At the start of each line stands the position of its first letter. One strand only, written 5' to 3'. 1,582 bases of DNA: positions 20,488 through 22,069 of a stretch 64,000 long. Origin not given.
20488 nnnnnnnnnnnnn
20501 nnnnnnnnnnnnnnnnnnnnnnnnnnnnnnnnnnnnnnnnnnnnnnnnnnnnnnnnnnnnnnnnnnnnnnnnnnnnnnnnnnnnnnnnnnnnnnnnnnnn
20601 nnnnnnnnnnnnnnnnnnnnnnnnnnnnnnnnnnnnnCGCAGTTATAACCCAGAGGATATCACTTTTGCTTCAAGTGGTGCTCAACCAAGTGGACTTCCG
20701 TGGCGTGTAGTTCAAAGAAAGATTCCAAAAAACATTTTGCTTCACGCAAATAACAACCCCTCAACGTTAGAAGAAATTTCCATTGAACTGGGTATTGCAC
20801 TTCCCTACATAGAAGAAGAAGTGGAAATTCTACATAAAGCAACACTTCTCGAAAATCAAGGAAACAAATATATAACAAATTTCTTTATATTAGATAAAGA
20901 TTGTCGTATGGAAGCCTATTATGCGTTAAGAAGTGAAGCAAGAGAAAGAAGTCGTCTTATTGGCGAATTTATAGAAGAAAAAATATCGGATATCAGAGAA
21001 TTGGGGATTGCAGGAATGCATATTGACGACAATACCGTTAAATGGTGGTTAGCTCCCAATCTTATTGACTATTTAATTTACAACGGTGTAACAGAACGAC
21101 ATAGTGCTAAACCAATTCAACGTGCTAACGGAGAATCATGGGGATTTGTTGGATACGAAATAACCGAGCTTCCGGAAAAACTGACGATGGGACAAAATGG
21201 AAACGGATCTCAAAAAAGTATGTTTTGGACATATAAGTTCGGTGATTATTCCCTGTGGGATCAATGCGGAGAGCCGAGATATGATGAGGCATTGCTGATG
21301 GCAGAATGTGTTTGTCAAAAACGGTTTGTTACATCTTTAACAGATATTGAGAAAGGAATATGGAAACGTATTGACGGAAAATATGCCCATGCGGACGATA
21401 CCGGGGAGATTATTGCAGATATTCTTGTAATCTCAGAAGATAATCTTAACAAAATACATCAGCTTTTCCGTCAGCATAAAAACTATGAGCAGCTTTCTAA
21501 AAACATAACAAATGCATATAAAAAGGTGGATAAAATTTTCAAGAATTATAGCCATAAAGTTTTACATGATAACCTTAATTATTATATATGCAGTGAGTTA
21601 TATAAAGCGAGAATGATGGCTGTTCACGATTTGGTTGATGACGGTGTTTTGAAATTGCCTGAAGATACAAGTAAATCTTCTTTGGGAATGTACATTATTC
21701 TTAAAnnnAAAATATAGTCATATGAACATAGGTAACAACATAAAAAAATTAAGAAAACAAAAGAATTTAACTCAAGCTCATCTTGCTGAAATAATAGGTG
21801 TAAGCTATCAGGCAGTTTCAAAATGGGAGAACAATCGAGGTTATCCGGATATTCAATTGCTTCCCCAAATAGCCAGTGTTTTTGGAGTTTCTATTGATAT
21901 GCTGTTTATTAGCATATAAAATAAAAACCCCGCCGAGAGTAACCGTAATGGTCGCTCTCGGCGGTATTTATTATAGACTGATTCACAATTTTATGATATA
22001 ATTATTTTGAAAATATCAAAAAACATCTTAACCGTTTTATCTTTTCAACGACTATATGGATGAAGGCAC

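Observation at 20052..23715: Expanded family of orphan sigma-70/ECF-like factors with very long C-terminal extensions (two in tandem here, a third at 2666-4336)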

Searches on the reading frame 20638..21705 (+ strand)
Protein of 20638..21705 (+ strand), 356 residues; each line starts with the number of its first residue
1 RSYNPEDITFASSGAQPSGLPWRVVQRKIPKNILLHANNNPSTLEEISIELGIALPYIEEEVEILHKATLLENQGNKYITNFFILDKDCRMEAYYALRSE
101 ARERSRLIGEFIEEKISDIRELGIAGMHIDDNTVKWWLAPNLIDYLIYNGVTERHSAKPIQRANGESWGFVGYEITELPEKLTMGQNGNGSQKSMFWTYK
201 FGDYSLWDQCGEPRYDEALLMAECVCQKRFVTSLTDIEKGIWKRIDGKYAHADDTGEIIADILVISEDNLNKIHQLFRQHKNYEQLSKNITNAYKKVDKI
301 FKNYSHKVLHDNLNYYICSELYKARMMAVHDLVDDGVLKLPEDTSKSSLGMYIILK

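Call 28: search_protein_representatives(alignment_id=A3)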
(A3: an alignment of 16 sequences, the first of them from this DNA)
Query: 16 sequences, 367 profile positions. Proteins with E-value up to 0.001 (for the whole library): 1364; up to 1e-10: 866; up to 1e-30: 165. The best 150 are listed.
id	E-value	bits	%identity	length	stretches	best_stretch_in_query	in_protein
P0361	9.3e-105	367.4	-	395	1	1-365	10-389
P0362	3.7e-103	362.1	-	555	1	1-366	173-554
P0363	1.7e-96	340.2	-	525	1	1-365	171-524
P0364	5.2e-94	332.0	-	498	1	1-353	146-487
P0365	1.4e-88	314.2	-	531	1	1-364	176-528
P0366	3.3e-88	312.9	-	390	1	1-367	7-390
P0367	7.0e-86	305.3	-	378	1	1-365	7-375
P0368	1.5e-85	304.2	-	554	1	1-365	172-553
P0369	2.7e-85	303.4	-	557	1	1-366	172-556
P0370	2.2e-84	300.3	-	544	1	1-367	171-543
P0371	4.4e-83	296.1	-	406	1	1-365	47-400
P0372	8.8e-82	291.8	-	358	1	1-365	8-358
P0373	1.5e-81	291.1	-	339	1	1-364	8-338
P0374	2.3e-80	287.1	-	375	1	1-366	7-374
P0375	6.4e-80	285.7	-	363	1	1-365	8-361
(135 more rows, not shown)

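Call 30: predict_structure(alignment_id=A3)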
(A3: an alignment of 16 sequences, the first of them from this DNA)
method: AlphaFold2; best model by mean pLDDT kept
length: 356 residues; sequences in the alignment: 16
mean_pLDDT: 79.3   pTM: 0.78
mean pLDDT of the five models: 79.3, 77.6, 75.5, 74.6, 73.8
residues with pLDDT >= 90: 132; 70-90: 133; 50-70: 59; < 50: 32
segments of 3 or more residues with pLDDT < 50: 182-211
pLDDT, mean of each block of 10 residues (from residue 1): 66 58 77 86 93 92 88 90 82 91 96 95 80 89 89 64 62 54 42 36 39 72 87 93 86 90 86 96 96 94 88 82 86 91 61 77
secondary structure, 60 per line:
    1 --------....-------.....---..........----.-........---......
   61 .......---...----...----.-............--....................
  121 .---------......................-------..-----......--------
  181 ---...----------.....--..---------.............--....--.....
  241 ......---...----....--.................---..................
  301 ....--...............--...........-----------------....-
elements in order: E9-12 H20-24 H28-37 H44-51 H55-67 E71-73 E78-80 H87-98 H101-121 H131-152 E167-172 E184-186 E197-201 H215-227 H236-245 E250-252 E257-260 E263-266 H267-279 H283-304 H307-321 H324-334 E352-355

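Call 41: search_protein_families(library=pfam, alignment_id=A3, max_evalue=1)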
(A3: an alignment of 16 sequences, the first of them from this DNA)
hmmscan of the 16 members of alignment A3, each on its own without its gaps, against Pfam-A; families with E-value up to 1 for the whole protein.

A. member 1, seq(356 aa): 4 families
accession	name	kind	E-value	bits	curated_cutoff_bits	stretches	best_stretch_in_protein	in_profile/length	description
PF01441.24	Lipoprotein_6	-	0.06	13.8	27.8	1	230-303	27-103/170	Lipoprotein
PF09681.16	Phage_rep_org_N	-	0.07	13.6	23.3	1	34-104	46-115/121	N-terminal phage replisome organiser (Phage_rep_org_N)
PF14394.12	DUF4423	-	0.13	12.5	30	0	36-105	31-103/165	Domain of unknown function (DUF4423)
PF13683.12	rve_3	-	0.22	11.8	26.5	1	273-315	22-64/67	Integrase core domain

B. families by the number of members that match (of 16 scanned): 23 families
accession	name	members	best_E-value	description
PF14394.12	DUF4423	3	0.062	Domain of unknown function (DUF4423)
PF13683.12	rve_3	2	0.0059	Integrase core domain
PF24744.1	CARF-assoc_HTH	2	0.022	CARF-associated HTH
PF24270.1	HTH_Cmi2_C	2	0.023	Cmi2, C-terminal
PF08279.18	HTH_11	2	0.04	HTH domain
PF06014.16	YqgQ-like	2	0.066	YqgQ-like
PF09409.15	PUB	1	0.028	PUB domain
PF15812.10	MREG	1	0.03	Melanoregulin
PF25212.1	HVO_A0114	1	0.036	HVO_A0114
PF13545.12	HTH_Crp_2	1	0.049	Crp-like helix-turn-helix domain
PF01441.24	Lipoprotein_6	1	0.06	Lipoprotein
PF09681.16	Phage_rep_org_N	1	0.07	N-terminal phage replisome organiser (Phage_rep_org_N)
PF19187.6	HTH_PafC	1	0.072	PafC helix-turn-helix domain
PF17767.7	NAPRTase_N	1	0.079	Nicotinate phosphoribosyltransferase (NAPRTase) N-terminal domain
PF08388.16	GIIM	1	0.086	Group II intron, maturase-specific domain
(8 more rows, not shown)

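Call 67: find_related_loci(query=P0372, collection=metagenome_contigs, flank=3000)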
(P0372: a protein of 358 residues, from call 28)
Query P0372 (358 aa) in metagenome_contigs; peptide patterns used: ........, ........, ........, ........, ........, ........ (x = any residue, [..] = any of these).
50 stretches matched a pattern; 10 encode a relative of the query (tblastn E <= 1e-3); 10 distinct loci.
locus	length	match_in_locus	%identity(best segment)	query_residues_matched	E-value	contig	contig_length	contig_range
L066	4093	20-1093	100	1-358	0e+0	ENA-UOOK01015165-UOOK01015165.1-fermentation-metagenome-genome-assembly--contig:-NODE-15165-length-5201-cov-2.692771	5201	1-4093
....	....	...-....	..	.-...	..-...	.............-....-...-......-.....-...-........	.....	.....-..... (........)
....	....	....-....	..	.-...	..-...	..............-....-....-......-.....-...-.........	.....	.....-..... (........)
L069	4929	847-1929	54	1-358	5e-124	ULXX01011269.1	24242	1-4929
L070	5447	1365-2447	54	1-358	8e-124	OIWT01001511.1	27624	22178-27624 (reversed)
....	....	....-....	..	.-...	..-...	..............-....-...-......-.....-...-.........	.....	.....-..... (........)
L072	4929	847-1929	54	1-358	3e-120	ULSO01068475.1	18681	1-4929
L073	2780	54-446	60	12-143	2e-48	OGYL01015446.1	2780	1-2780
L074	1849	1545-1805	70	1-87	4e-36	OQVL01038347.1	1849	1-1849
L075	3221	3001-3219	74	1-73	2e-31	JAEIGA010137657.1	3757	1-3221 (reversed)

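Call 73: search_protein_families(library=phrogs, proteins=[window:20638-21705:+], max_evalue=0.01)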
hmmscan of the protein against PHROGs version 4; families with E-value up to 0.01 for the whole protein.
window:20638-21705:+ (356 aa): 0 families

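Call 74: search_dna_similar(query=window:20638-21705:+, collection=phages, mode=protein, max_evalue=0.001)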
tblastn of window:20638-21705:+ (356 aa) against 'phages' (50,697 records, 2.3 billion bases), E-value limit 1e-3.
Records with a match: 1; places in all: 1; records where one place covers at least 80% of the query: 0.
Best place of each record, by identity: <60% 1.
By first word of the organism name: Bacteriophage 1.
By host as written in the record: - 1.
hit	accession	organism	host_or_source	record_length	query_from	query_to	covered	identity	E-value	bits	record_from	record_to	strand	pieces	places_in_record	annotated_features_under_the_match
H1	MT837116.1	Bacteriophage sp.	human fecal samples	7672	40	94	15%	43.6%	4e-6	55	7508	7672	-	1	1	record has no annotation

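Call 83: search_dna_similar(query=window:20638-21705:+, collection=plasmids, mode=protein, max_evalue=0.001)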
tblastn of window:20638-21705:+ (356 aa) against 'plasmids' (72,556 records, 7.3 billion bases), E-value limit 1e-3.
Records with a match: 1; places in all: 1; records where one place covers at least 80% of the query: 0.
Best place of each record, by identity: <60% 1.
By first word of the organism name: Ruminococcus 1.
By predicted mobility (MOB-suite, as given by PLSDB): conjugative 1.
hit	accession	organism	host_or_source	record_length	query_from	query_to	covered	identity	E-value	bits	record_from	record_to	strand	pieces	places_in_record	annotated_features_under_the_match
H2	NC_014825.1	Ruminococcus albus 7 = DSM 20455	-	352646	22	138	33%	30.8%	1e-6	58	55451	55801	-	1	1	sigma-70 family RNA polymerase sigma factor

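Call 85: get_annotated_region(hit=H2, flank=5000)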
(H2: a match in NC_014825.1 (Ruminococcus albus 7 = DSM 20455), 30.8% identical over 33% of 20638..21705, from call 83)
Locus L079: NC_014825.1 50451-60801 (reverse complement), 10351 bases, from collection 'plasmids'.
description: Ruminococcus albus 7 = DSM 20455 plasmid pRUMAL02, complete sequence
organism: Ruminococcus albus 7 = DSM 20455 (NCBI taxid 697329)
taxonomy: Bacteria; Bacillota; Clostridia; Eubacteriales; Oscillospiraceae; Ruminococcus; Ruminococcus albus; Ruminococcus albus 7 = DSM 20455
host: -; source: -; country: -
typing (MOB-suite, as given by PLSDB): conjugative; replicon rep_cluster_1045; relaxase MOBP; mating-pair formation MPF_T
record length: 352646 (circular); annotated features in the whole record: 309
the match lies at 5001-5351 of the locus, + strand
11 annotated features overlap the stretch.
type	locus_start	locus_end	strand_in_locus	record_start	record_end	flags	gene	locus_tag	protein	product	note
CDS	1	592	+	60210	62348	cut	cooS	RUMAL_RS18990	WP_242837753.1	anaerobic carbon-monoxide dehydrogenase catalytic subunit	-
CDS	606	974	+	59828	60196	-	-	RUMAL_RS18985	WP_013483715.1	hypothetical protein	-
CDS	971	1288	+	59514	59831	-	-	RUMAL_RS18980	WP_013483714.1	hypothetical protein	-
CDS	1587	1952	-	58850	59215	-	-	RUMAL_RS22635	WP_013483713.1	hypothetical protein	-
CDS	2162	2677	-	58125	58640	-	-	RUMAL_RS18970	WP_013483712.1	hypothetical protein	-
CDS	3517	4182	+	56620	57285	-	-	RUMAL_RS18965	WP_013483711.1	hypothetical protein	-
CDS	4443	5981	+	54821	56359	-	-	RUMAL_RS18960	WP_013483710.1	sigma-70 family RNA polymerase sigma factor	GO:0006352 - DNA-templated transcription initiation [Evidence IEA]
CDS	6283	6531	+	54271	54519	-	-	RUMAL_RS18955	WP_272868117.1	flavodoxin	-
CDS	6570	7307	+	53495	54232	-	-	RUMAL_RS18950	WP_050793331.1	DUF4405 domain-containing protein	-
CDS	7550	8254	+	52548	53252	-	-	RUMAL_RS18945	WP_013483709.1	vitamin B12 dependent-methionine synthase activation domain-containing protein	GO:0009086 - methionine biosynthetic process [Evidence IEA]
CDS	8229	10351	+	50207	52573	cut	-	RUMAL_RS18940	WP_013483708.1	homocysteine S-methyltransferase family protein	-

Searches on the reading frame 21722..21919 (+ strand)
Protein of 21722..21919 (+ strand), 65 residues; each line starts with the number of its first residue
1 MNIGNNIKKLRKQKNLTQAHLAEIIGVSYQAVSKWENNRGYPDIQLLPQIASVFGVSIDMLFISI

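Call 3: search_protein_families(library=pfam, proteins=[window:21722-21919:+], max_evalue=1)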
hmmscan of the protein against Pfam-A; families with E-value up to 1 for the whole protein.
window:21722-21919:+ (65 aa): 20 families
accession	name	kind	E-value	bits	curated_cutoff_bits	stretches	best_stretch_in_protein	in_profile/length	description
PF01381.28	HTH_3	-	2.2e-17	63.3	23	1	7-60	1-54/55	Helix-turn-helix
PF12844.13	HTH_19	-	1.3e-11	44.6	30.2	1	4-62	1-59/64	Helix-turn-helix domain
PF13443.12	HTH_26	-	6.5e-08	33.2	22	1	6-59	1-55/63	Cro/C1-type HTH DNA-binding domain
PF13560.12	HTH_31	-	2.6e-07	31.3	27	1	6-59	5-59/64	Helix-turn-helix domain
PF15731.11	MqsA_antitoxin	-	0.00011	22.8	30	1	4-47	71-114/131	Antitoxin component of bacterial toxin-antitoxin system, MqsA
PF14549.12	P22_Cro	-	0.001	19.3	30.2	1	18-36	12-30/60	DNA-binding transcriptional regulator Cro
PF15943.11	YdaS_toxin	-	0.0012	19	30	1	18-40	11-34/65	Bacterial toxin YdaS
PF13518.12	HTH_28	-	0.0016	19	25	1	12-37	9-34/52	Helix-turn-helix domain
PF13384.12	HTH_23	-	0.0035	17.6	24.6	1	9-35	12-37/50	Homeodomain-like domain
PF07022.19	Phage_CI_repr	-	0.0053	17.5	22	1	9-62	5-58/65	Bacteriophage CI repressor helix-turn-helix domain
PF12802.13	MarR_2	-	0.015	15.9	27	1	13-34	17-39/61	MarR family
PF13545.12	HTH_Crp_2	-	0.015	15.7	27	1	15-34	22-41/70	Crp-like helix-turn-helix domain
PF13744.12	HTH_37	-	0.017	15.4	27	1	4-37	20-53/80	Helix-turn-helix domain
PF04545.22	Sigma70_r4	-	0.02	14.8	24.1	1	10-35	15-40/50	Sigma-70, region 4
PF04814.19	HNF-1_N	-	0.028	15.3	29.7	1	2-42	121-160/175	Hepatocyte nuclear factor 1 (HNF-1), N terminus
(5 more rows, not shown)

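Call 4: search_protein_families(library=ncbifam, proteins=[window:21722-21919:+], max_evalue=1)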
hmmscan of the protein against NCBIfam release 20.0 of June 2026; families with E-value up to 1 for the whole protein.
window:21722-21919:+ (65 aa): 24 families
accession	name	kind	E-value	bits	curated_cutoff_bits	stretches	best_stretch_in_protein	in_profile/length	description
NF041951.1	phage_RstR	subfamily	1.8e-17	63.6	80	1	1-62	1-62/108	RstR family transcriptional repressor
TIGR03070.1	couple_hipB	subfamily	1.9e-12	46.9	71.65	1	2-57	2-57/58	type II toxin-antitoxin system Y4mF family antitoxin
NF041575.1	antitoxPezA_Strep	equivalog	7e-11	42.3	290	1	3-57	2-56/158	type II toxin-antitoxin system antitoxin PezA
NF052239.1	antitox_spr1629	equivalog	4.1e-10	39.3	335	1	1-60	1-60/377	spr1629 family repressor/antitoxin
TIGR03830.1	CxxCG_CxxCG_HTH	subfamily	1.8e-08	34.2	61.8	1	3-41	66-104/127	type II TA system antitoxin MqsA family protein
NF007257.0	PRK09706.1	subfamily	3.4e-08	33.4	101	1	3-57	6-60/135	transcriptional repressor DicA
NF007408.0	PRK09943.1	equivalog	4.2e-08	33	211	1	2-63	7-68/185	HTH-type transcriptional regulator PuuR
NF007271.0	PRK09726.1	equivalog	2e-07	30.9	79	1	3-58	13-68/88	type II toxin-antitoxin system antitoxin HipB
NF047948.1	male_kill_WMK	equivalog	3.8e-07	29.9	300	1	2-62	5-65/300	WO male-killing family protein Wmk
NF006015.0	PRK08154.1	subfamily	2.5e-06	26.9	204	1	2-61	30-89/314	anaerobic benzoate catabolism transcriptional regulator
NF003162.0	PRK04140.1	equivalog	3.5e-06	26.3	263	1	4-58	128-182/317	transcriptional regulator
TIGR00270.2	TIGR00270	equivalog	3.9e-06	26.8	110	1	4-58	77-131/159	multiprotein bridging factor aMBF1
NF038139.1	Reg_Aceta_RamB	equivalog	1.7e-05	23.6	700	1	3-59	3-59/465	acetate metabolism transcriptional regulator RamB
NF041265.1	NadS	equivalog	3.2e-05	24.1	60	1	6-42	34-70/94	NadS family protein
NF040522.1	VC1465_fam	subfamily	4.3e-05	23.6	70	1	7-38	1-32/111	VC1465 family Xer recombination activation factor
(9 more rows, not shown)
